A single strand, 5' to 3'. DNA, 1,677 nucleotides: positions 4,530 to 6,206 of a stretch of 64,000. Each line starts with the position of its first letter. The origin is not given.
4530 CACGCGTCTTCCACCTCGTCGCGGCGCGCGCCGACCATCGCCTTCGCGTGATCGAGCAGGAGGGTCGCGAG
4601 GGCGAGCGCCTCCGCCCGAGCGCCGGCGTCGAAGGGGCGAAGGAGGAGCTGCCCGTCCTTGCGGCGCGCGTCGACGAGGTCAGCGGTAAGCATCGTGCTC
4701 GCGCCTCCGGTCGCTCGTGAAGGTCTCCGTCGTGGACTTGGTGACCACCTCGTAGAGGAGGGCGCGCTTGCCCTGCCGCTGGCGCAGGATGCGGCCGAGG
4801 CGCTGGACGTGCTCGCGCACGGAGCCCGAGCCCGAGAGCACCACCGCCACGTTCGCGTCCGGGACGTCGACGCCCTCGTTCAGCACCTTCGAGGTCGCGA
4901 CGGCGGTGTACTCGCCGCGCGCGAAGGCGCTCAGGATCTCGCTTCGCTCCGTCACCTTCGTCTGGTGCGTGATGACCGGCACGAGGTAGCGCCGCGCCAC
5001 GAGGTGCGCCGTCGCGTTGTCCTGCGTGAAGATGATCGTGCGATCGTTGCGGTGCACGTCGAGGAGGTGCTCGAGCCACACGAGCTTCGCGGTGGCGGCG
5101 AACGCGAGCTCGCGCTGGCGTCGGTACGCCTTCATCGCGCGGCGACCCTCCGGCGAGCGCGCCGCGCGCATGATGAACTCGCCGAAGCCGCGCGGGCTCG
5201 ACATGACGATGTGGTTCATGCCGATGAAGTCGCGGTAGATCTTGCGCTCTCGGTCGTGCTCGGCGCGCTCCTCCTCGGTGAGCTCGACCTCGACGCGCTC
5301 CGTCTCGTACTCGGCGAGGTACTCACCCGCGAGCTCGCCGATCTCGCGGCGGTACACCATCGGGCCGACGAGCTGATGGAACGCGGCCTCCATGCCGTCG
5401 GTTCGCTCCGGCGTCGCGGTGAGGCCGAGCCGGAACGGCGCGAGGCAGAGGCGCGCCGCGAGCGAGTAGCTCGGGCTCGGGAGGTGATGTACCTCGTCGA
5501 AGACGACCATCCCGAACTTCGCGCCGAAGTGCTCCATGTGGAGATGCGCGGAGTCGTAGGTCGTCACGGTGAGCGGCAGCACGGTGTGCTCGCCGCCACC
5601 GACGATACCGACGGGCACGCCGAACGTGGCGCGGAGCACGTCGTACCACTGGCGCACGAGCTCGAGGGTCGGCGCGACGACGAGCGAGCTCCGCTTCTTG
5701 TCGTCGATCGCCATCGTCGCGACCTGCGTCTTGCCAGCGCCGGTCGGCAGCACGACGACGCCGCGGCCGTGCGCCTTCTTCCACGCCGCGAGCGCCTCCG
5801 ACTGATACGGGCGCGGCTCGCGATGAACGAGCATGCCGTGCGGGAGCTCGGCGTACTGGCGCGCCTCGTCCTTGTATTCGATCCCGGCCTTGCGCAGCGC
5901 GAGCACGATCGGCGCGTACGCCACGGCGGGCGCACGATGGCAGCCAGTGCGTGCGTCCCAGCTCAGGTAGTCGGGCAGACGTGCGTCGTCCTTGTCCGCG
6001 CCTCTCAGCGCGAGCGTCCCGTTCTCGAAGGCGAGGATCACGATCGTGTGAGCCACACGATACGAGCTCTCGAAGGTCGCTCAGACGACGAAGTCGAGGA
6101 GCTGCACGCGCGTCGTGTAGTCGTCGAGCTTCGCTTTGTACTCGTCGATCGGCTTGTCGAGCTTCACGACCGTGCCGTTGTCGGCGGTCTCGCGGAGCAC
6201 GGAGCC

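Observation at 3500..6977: Three-gene overlapping operon: cNMP-binding/PilZ-like sensor, XPB-type helicase, Bax1(DUF790)-like nuclease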

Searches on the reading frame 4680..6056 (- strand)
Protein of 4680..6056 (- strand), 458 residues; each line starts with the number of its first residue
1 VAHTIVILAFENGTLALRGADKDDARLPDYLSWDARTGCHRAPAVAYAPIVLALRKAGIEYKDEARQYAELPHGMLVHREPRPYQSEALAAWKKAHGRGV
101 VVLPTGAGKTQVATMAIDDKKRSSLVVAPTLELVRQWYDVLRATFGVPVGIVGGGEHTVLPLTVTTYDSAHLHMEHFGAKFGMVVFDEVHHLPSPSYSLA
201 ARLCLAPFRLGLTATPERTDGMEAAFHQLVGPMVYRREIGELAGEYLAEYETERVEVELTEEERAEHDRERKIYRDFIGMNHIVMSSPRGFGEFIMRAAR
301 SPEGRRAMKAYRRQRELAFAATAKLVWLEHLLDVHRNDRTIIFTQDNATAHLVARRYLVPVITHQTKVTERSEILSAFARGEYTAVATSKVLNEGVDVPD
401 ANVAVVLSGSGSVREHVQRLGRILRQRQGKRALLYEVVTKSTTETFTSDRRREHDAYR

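Call 8: search_protein_families(library=pfam, proteins=[window:4680-6056:-], max_evalue=0.1)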
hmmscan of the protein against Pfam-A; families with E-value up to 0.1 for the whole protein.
window:4680-6056:- (458 aa): 6 families
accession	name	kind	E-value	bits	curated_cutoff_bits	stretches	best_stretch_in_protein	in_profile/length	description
PF04851.21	ResIII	-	5.9e-25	88.5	22.5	1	80-218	3-164/164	Type III restriction enzyme, res subunit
PF16203.11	ERCC3_RAD25_C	-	1.6e-19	70.6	27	1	311-453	32-183/248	ERCC3/RAD25/XPB C-terminal helicase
PF18458.6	XPB_DRD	-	3.5e-18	65.7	26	1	8-65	1-57/57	Xeroderma pigmentosum group B helicase damage recognition domain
PF00271.37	Helicase_C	-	4.4e-16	59.5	23.5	1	324-425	2-108/110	Helicase conserved C-terminal domain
PF00270.35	DEAD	-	1.1e-12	48.4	26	1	82-218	1-162/167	DEAD/DEAH box helicase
PF13401.12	AAA_22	-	0.079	13.7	27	0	98-197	7-101/130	AAA domain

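Call 9: search_protein_families(library=ncbifam, proteins=[window:4680-6056:-], max_evalue=0.1)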
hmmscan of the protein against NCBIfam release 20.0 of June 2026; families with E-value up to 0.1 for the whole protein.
window:4680-6056:- (458 aa): 30 families (the best 25 are shown)
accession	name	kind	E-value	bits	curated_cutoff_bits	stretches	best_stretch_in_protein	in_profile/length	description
NF045503.1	repair_heli_XPB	equivalog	8.5e-61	206.1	610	2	81-268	184-388/548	DNA repair helicase XPB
TIGR04095.1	dnd_restrict_1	equivalog_domain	9.2e-39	133.7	600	2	179-443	132-401/451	DNA phosphorothioation system restriction enzyme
TIGR00603.1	rad25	subfamily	1e-28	100.1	328.7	3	328-452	487-620/734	DNA repair helicase rad25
NF010337.0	PRK13766.1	equivalog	2.8e-18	65.4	610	2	80-147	16-85/781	Hef nuclease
NF053632.1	heli_RadD_YejH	equivalog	7.9e-15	54.1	720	2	82-218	4-153/573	DNA repair helicase RadD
NF003673.1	PRK05298.1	equivalog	2.5e-10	39.4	743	1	349-453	460-570/653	excinuclease ABC subunit UvrB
TIGR00631.1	uvrb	equivalog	3.1e-09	35.6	750.1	1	347-453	458-570/658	excinuclease ABC subunit UvrB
NF046051.1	restrict_EcoAI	equivalog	3.3e-07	29.1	550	1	208-438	305-526/768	EcoAI/FtnUII family type I restriction enzme subunit R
NF008164.0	PRK10917.1-2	equivalog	5.1e-06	25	785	1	358-407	521-570/704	ATP-dependent DNA helicase RecG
TIGR00643.1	recG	equivalog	1.1e-05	24.3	659.4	1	355-436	481-563/629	ATP-dependent DNA helicase RecG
NF053631.1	RNA_helic_CshA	equivalog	3.8e-05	22.7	646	1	321-441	221-344/434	degradosome RNA helicase CshA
TIGR04121.1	DEXH_lig_assoc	equivalog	4.2e-05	21.5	850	0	368-423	288-343/804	ligase-associated DNA damage response DEXH box helicase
NF010338.0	PRK13767.1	equivalog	5.6e-05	21.6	849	1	369-422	328-381/877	ATP-dependent helicase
TIGR01587.1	cas3_core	equivalog_domain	0.00028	20.1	102.45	0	100-146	3-54/358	CRISPR-associated helicase Cas3'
NF003419.0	PRK04837.1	equivalog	0.00031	19.6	588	1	314-426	232-350/424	ATP-dependent RNA helicase RhlB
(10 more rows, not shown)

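Call 11: search_protein_families(library=padloc, proteins=[window:4680-6056:-], max_evalue=0.01)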
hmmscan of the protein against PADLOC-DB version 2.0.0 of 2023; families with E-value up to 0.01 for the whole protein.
window:4680-6056:- (458 aa): 32 families (the best 25 are shown)
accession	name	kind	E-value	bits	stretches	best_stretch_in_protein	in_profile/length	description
PDLC02707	PbeA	-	1.9e-53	180.1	2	173-443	372-635/672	PbeA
PDLC02704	PbeA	-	1.5e-42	144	2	182-442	385-648/682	PbeA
PDLC02706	PbeA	-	1.4e-28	97.9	2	359-445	592-679/722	PbeA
PDLC02703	PbeA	-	2.7e-20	70.5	2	182-275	368-463/626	PbeA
PDLC02705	PbeA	-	1.2e-17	61.4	2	184-440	378-635/691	PbeA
PDLC03658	mREase_IV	-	4.6e-09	32.6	2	362-430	481-549/953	Type IV methyl-directed restriction enzyme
PDLC03659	mREase_IV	-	1.3e-08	31.3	2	369-433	496-560/945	Type IV methyl-directed restriction enzyme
PDLC01439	typeIV_DinG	-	1.5e-06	25.2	1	328-406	398-477/575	CAS-IV-A; associated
PDLC01089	C3a193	-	9.8e-06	22.2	1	364-428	520-584/983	poss. alt. Cas3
PDLC03928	PsyrT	-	1.4e-05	21.6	1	322-432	227-341/689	-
PDLC02870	DpdF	-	1.8e-05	21.5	1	369-435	263-329/534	DpdF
PDLC02865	DpdF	-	4.2e-05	19.3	0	337-447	977-1092/1499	DpdF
PDLC03597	REase_MTase_IIG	-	4.8e-05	19.1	1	388-431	557-600/1646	Type IIG restriction enzyme-methyltransferase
PDLC00938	Cas3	-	7.4e-05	20.1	0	100-146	3-54/358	CRISPR-associated helicase Cas3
PDLC01252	Cas3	-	7.7e-05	20.3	0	100-157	3-66/324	CAS-I; effector_G3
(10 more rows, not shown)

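Call 40: search_solved_structures(query=window:4680-6056:-, max_evalue=1e-10, show_alignments=2)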
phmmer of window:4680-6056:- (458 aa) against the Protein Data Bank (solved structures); distinct sequences matched with E-value up to 1e-10: 16.
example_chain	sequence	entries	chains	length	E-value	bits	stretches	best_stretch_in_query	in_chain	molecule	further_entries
6p4f_A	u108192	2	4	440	4.3e-104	351.8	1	23-453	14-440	DNA-dependent ATPase XPBII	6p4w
5tnu_A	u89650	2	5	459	5e-104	351.6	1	23-453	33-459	DNA-dependent ATPase XPBII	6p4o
6p66_A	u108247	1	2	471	1.4e-103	350.2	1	6-452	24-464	DNA repair protein RAD25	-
2fwr_A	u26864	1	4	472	1.4e-103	350.2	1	6-452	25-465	DNA repair protein RAD25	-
2fzl_A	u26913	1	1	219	3e-47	164.6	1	245-440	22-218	DNA repair protein RAD25, XPB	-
2fz4_A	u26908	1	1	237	5.8e-43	150.4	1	6-222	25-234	DNA repair protein RAD25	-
5fmf_1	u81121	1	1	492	1.5e-23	86.5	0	325-452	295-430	DNA REPAIR HELICASE RAD25, SSL2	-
5sva_Z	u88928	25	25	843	1.5e-22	83.2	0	324-452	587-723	DNA repair helicase RAD25 | General transcription and DNA repair factor IIH helicase subunit XPB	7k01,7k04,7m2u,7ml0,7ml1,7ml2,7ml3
5of4_A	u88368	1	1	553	4.3e-22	81.7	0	327-451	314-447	TFIIH basal transcription factor complex helicase XPB subunit,XPB,TFIIH basal transcriptio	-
6nmi_A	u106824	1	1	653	8.4e-22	80.7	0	327-451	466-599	General transcription and DNA repair factor IIH helicase subunit XPB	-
8bvw_0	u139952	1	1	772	1.6e-21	79.8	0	328-451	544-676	General transcription and DNA repair factor IIH helicase subunit XPB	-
29vf_0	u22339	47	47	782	1.7e-21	79.7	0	328-451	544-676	General transcription and DNA repair factor IIH helicase subunit XPB | TFIIH basal transcription factor complex helicase XPB subunit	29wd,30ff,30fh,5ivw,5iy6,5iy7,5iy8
28jm_A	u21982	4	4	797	1.8e-21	79.6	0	328-451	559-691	General transcription and DNA repair factor IIH helicase subunit XPB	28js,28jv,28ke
5oqj_7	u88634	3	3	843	1.9e-21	79.5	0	324-452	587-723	DNA repair helicase RAD25 | General transcription and DNA repair factor IIH helicase subunit XPB | General transcription and DNA repair factor IIH helicase subu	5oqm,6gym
8ebt_A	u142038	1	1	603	3.3e-21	78.7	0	327-452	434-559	General transcription and DNA repair factor IIH helicase subunit XPB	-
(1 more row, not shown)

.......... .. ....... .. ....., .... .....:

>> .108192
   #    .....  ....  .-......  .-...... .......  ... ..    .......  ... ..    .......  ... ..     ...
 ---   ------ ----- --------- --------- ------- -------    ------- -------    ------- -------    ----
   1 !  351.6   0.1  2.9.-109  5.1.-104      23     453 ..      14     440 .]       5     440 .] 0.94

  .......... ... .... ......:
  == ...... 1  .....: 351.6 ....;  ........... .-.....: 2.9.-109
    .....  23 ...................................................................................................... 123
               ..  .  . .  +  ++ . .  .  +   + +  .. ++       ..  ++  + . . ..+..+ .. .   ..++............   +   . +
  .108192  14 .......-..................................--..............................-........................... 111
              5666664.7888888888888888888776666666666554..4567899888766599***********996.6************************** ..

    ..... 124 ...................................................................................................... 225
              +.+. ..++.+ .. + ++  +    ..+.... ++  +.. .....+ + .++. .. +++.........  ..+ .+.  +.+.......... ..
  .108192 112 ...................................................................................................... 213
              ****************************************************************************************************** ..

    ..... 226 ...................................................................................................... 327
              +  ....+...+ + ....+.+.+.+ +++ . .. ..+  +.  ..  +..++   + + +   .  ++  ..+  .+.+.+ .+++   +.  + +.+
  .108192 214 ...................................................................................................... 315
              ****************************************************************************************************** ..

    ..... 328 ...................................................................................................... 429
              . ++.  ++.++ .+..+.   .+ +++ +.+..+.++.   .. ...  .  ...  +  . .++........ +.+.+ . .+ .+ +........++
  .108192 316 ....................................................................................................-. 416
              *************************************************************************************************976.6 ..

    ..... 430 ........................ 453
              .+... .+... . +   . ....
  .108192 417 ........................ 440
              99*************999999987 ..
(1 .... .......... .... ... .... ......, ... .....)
